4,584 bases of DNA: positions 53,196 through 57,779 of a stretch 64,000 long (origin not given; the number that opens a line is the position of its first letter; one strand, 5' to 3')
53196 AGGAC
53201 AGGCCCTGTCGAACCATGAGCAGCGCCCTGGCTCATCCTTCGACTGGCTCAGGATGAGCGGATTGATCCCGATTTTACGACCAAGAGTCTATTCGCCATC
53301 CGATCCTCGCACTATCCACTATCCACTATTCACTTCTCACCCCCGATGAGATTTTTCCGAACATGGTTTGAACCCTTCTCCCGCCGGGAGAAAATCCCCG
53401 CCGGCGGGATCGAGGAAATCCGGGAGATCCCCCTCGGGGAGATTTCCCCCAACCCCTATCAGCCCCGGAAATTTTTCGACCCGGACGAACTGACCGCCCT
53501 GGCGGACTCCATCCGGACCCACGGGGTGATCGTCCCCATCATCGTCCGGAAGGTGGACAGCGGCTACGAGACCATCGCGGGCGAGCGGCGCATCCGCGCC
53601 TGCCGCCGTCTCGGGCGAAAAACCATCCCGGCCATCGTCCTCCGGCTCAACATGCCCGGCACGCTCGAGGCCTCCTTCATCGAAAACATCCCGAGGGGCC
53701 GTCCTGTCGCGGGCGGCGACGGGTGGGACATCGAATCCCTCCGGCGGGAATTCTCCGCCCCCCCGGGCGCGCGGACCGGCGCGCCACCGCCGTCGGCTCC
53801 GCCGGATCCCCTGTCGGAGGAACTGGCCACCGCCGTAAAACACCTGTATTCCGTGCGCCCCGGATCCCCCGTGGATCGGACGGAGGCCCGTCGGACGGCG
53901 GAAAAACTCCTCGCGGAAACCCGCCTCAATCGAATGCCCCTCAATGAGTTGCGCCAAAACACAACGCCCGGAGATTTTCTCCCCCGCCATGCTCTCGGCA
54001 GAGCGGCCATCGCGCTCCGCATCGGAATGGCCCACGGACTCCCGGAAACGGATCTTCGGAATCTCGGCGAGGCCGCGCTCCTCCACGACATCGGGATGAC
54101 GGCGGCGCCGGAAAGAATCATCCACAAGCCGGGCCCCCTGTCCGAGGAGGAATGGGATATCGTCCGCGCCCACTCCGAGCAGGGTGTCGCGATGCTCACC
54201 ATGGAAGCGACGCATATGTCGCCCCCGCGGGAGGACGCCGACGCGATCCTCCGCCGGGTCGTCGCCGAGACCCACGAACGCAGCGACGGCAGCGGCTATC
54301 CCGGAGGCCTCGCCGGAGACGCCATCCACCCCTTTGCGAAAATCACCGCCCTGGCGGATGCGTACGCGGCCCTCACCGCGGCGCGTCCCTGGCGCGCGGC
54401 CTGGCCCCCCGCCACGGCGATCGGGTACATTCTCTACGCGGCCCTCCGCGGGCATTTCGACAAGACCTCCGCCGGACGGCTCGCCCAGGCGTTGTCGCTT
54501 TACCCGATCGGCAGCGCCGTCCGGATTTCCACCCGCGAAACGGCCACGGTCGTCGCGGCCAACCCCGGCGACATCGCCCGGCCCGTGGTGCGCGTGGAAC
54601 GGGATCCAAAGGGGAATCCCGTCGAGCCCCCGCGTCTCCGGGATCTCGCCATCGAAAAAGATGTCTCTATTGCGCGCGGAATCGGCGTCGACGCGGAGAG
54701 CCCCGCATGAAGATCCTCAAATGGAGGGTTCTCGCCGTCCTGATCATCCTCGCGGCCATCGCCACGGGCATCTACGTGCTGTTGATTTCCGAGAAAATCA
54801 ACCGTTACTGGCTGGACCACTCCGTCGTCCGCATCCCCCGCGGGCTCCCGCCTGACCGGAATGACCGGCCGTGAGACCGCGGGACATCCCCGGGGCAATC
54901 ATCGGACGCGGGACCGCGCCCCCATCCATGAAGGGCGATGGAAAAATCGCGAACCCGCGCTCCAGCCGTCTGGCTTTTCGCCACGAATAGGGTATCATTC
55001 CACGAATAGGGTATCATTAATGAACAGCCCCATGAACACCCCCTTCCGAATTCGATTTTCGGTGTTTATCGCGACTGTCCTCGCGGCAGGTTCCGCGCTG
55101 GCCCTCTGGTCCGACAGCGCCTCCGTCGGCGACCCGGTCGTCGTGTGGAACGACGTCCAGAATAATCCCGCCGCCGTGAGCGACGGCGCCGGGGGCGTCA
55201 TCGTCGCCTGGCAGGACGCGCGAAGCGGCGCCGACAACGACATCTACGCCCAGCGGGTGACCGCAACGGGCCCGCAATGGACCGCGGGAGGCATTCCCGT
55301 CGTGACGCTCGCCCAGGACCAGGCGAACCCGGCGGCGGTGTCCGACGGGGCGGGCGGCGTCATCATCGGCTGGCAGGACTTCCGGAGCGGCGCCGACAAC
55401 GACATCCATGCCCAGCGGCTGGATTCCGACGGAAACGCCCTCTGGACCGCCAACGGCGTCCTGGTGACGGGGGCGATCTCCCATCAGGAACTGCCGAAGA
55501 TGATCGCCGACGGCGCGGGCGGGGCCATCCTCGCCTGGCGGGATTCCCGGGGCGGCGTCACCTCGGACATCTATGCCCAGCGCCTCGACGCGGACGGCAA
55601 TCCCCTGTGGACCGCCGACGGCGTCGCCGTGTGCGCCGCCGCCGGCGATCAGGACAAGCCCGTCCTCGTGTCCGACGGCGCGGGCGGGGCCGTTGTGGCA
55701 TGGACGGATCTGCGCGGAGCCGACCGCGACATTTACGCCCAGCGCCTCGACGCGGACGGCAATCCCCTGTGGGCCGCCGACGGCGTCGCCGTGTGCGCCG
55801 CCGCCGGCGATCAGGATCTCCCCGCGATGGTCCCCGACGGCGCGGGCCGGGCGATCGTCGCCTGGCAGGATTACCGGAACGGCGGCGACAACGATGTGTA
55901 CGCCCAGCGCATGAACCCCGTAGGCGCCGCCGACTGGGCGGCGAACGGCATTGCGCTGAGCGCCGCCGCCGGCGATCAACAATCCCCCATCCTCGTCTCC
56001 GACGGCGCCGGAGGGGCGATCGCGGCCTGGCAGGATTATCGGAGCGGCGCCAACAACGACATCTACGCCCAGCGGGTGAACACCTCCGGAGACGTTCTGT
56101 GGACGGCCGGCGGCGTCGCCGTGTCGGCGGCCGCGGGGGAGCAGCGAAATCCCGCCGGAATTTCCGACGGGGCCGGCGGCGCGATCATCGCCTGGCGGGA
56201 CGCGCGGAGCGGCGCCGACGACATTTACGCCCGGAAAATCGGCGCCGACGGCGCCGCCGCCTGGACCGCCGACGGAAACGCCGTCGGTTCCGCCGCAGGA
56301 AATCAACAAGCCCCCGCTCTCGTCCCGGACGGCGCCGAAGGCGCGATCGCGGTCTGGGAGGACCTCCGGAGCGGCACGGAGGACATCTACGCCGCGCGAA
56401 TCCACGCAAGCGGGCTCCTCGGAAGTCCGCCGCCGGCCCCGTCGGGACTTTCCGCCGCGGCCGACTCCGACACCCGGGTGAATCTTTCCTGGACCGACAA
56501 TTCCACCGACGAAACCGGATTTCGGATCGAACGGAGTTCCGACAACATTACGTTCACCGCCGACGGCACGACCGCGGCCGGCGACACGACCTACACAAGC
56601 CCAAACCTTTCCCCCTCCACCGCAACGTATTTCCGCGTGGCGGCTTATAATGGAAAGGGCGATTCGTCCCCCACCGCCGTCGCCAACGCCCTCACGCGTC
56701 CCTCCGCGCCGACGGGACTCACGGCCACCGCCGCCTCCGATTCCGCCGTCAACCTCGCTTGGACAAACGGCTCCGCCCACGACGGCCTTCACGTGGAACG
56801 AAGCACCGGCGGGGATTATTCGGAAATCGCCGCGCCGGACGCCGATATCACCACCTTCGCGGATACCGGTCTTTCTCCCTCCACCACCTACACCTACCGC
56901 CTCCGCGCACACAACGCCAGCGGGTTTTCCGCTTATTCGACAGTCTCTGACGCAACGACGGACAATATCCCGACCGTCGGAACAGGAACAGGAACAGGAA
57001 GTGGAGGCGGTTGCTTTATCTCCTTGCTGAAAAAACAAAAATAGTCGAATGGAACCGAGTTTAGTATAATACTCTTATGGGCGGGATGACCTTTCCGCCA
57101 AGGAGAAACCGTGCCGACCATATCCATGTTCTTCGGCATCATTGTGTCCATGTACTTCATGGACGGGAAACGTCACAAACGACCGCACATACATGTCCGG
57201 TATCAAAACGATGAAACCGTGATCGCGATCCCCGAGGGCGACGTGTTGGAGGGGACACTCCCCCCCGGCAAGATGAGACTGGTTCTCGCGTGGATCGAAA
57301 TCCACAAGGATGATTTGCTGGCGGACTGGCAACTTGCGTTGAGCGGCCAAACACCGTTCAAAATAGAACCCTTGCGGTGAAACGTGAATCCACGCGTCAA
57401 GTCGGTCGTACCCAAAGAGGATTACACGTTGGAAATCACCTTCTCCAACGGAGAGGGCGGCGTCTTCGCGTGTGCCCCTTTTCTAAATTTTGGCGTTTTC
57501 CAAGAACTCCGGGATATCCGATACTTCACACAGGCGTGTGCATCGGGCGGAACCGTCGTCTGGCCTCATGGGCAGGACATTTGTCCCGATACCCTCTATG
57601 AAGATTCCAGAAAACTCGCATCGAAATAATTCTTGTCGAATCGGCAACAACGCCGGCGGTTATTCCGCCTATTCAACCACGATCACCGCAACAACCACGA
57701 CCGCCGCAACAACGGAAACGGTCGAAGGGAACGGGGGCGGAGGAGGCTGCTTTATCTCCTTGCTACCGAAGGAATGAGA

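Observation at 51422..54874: Two tandem ParB-N (CTP-switch fold)::HD-GYP fusion genes placed like parB behind a ParA/MinD-fold BY-kinase in an EPS export locus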

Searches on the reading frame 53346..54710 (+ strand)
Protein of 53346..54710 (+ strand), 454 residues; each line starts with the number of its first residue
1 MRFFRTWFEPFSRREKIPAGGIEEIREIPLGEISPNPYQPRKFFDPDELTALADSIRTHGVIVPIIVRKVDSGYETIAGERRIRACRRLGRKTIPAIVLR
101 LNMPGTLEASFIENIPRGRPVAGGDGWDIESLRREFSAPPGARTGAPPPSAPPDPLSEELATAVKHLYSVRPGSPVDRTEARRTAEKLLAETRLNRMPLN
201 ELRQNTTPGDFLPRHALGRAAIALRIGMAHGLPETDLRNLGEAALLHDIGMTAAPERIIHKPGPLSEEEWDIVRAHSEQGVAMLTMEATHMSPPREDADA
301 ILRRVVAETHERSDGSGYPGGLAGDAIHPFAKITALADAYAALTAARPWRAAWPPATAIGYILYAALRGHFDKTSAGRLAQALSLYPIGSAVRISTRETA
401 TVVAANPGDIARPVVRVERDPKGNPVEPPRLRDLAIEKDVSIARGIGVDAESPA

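Call 3: search_protein_families(library=pfam, proteins=[window:53346-54710:+], max_evalue=0.01)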
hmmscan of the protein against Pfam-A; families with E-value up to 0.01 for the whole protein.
window:53346-54710:+ (454 aa): 4 families
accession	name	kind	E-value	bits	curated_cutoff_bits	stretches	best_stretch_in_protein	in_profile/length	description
PF13487.12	HD_5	-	1.8e-27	96.6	27.2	1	219-374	21-169/170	HD domain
PF02195.25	ParB_N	-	1.9e-27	95.6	26.3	1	23-115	1-94/95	ParB N-terminal domain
PF01966.28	HD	-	5.2e-12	46.5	22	1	215-342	4-115/116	HD domain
PF24391.1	HD-CE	-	0.00066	19.9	27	1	240-349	39-148/263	HD-CE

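Call 4: search_protein_families(library=ncbifam, proteins=[window:53346-54710:+], max_evalue=0.01)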
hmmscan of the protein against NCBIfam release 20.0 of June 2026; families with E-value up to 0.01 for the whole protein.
window:53346-54710:+ (454 aa): 8 families
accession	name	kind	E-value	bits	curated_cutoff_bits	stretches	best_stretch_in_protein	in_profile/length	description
TIGR04285.1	nucleoid_noc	exception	2.3e-29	102.5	315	1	24-117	1-94/255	nucleoid occlusion protein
TIGR00180.1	parB_part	domain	1.3e-24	87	58.45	1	23-117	3-100/186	ParB/RepB/Spo0J family partition protein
TIGR03734.1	PRTRC_parB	hypoth_equivalog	1.9e-14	53.1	278.6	1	38-117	6-90/555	PRTRC system ParB family protein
NF053512.1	nitric_RR_NosR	exception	2.1e-14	53.4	400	1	220-362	200-334/422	response regulator c-di-GMP phosphodiesterase, NosR family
TIGR03454.1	partition_RepB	equivalog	1.4e-10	41.1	201.5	1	23-115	62-156/325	plasmid partitioning protein RepB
TIGR00277.1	HDIG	domain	0.0011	18.8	27.6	1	228-285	19-66/84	HDIG domain-containing metalloprotein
NF010440.0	PRK13866.1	equivalog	0.0014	17.8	522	1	48-102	89-145/336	plasmid partitioning protein RepB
NF053625.1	SerKinSerKArch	equivalog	0.0039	16.4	380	1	47-99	33-88/244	ADP-dependent L-serine kinase SerK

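Call 84: search_protein_families(library=padloc, proteins=[window:53346-54710:+], max_evalue=0.001)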
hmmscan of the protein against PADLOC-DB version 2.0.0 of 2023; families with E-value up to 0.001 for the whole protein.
window:53346-54710:+ (454 aa): 1 family
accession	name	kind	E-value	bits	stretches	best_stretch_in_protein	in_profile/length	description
PDLC03229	MTase_II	-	2.3e-05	21.3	1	24-135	9-116/436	Type II methyltransferase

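Call 93: predict_structure(alignment_id=A5)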
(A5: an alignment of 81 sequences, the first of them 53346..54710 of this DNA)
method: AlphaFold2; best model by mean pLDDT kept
length: 454 residues; sequences in the alignment: 81
mean_pLDDT: 85.6   pTM: 0.73
mean pLDDT of the five models: 85.6, 84.8, 84.6, 84.1, 84.0
residues with pLDDT >= 90: 282; 70-90: 100; 50-70: 30; < 50: 42
segments of 3 or more residues with pLDDT < 50: 1-19, 122-127, 137-146, 449-454
pLDDT, mean of each block of 10 residues (from residue 1): 44 44 94 87 90 97 96 94 97 97 83 70 48 48 45 74 86 89 95 86 75 92 97 97 97 94 92 96 86 76 97 97 98 98 88 89 91 96 94 96 93 96 97 96 77 34
secondary structure, 60 per line:
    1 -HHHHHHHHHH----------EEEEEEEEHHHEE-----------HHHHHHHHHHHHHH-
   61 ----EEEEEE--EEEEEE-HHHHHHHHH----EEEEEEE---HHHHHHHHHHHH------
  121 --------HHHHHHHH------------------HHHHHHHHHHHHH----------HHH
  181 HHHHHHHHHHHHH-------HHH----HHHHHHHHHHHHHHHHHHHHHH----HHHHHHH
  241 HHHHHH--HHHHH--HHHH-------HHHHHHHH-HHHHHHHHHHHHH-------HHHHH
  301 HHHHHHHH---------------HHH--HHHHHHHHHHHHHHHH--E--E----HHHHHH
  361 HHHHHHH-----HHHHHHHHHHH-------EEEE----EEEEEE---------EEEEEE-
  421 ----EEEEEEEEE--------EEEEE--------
elements in order: H2-11 E22-29 H46-59 E65-70 E73-78 H80-88 E93-99 H103-114 H129-136 H155-167 H178-193 H208-229 H234-246 H249-253 H256-259 H267-274 H276-288 H296-308 H329-344 H355-367 H373-383 E391-394 E399-404 E414-419 E425-433 E442-446

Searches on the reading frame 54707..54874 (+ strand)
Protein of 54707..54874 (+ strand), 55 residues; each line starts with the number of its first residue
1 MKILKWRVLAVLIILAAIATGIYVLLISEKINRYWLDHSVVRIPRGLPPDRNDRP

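Call 18: search_protein_families(library=pfam, proteins=[window:54707-54874:+], max_evalue=0.001)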
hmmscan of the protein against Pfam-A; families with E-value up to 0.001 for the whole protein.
window:54707-54874:+ (55 aa): 0 families

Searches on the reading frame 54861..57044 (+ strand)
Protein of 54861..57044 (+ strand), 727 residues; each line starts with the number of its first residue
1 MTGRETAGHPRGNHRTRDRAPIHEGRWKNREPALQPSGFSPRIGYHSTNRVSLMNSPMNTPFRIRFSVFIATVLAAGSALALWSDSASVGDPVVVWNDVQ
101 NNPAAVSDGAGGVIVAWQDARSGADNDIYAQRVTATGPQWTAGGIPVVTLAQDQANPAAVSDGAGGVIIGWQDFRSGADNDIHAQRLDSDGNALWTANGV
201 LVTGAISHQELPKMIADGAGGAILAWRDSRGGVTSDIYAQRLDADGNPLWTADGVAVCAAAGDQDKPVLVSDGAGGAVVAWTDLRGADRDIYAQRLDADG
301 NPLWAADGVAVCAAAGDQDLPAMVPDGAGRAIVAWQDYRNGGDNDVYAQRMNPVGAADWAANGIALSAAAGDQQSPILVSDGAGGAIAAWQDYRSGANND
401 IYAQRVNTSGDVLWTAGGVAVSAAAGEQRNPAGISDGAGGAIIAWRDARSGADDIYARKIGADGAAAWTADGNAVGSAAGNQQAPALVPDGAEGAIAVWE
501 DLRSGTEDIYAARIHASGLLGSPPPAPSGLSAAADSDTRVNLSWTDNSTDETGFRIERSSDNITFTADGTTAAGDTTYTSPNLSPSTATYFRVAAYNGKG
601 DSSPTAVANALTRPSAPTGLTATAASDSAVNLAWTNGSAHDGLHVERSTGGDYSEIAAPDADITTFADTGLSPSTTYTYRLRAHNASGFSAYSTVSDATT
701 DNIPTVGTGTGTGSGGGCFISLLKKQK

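Call 3: search_protein_families(library=pfam, proteins=[window:54861-57044:+], max_evalue=0.01)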
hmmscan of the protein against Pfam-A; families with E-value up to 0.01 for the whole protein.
window:54861-57044:+ (727 aa): 5 families
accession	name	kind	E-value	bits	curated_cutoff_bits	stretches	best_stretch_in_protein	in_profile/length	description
PF00041.27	fn3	-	3.7e-19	69.1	25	2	526-607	2-80/84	Fibronectin type III domain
PF13448.11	DUF4114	-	9.2e-07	30.2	27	0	323-345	53-74/85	Domain of unknown function (DUF4114)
PF16656.11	Pur_ac_phosph_N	-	0.00029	21.8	30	0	530-603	6-86/93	Purple acid Phosphatase, N-terminal domain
PF25059.1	FN3_DSCAM-DSCAML_C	-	0.0018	19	39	0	668-694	49-75/89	DSCAM/DSCAML C-terminal Fn3-like domain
PF25788.1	Ig_Rha78A_N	-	0.0038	17.9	27.4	0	538-606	18-94/105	Rha78A-like, N-terminal immunoglobulin domain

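Call 94: search_protein_families(library=ncbifam, proteins=[window:54861-57044:+], max_evalue=0.001)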
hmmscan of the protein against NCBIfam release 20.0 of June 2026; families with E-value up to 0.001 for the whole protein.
window:54861-57044:+ (727 aa): 1 family
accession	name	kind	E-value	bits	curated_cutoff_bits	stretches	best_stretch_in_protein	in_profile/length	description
TIGR04275.1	beta_prop_Msarc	repeat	7.5e-09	35.2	85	0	332-347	20-34/40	beta-propeller repeat protein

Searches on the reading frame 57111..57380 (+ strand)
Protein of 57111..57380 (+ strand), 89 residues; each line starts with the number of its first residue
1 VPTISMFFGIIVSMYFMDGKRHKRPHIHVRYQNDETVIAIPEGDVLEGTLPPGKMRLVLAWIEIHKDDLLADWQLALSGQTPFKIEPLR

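Call 90: search_protein_families(library=pfam, proteins=[window:57111-57380:+], max_evalue=0.001)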
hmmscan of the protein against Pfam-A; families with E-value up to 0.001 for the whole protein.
window:57111-57380:+ (89 aa): 1 family
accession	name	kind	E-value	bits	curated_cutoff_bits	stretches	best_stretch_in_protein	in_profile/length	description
PF13711.11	DUF4160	-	6.5e-24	84.4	23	1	9-74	1-65/65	Domain of unknown function (DUF4160)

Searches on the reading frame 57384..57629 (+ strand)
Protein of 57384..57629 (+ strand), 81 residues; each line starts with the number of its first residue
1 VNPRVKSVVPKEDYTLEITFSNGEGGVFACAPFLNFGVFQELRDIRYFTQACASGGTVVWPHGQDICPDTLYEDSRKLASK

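Call 90: search_protein_families(library=pfam, proteins=[window:57384-57629:+], max_evalue=0.001)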
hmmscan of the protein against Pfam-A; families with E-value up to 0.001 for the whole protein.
window:57384-57629:+ (81 aa): 1 family
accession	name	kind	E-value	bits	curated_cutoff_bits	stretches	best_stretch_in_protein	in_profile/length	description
PF10387.14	DUF2442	-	4.9e-15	55.9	23.9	1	5-75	1-70/72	Protein of unknown function (DUF2442)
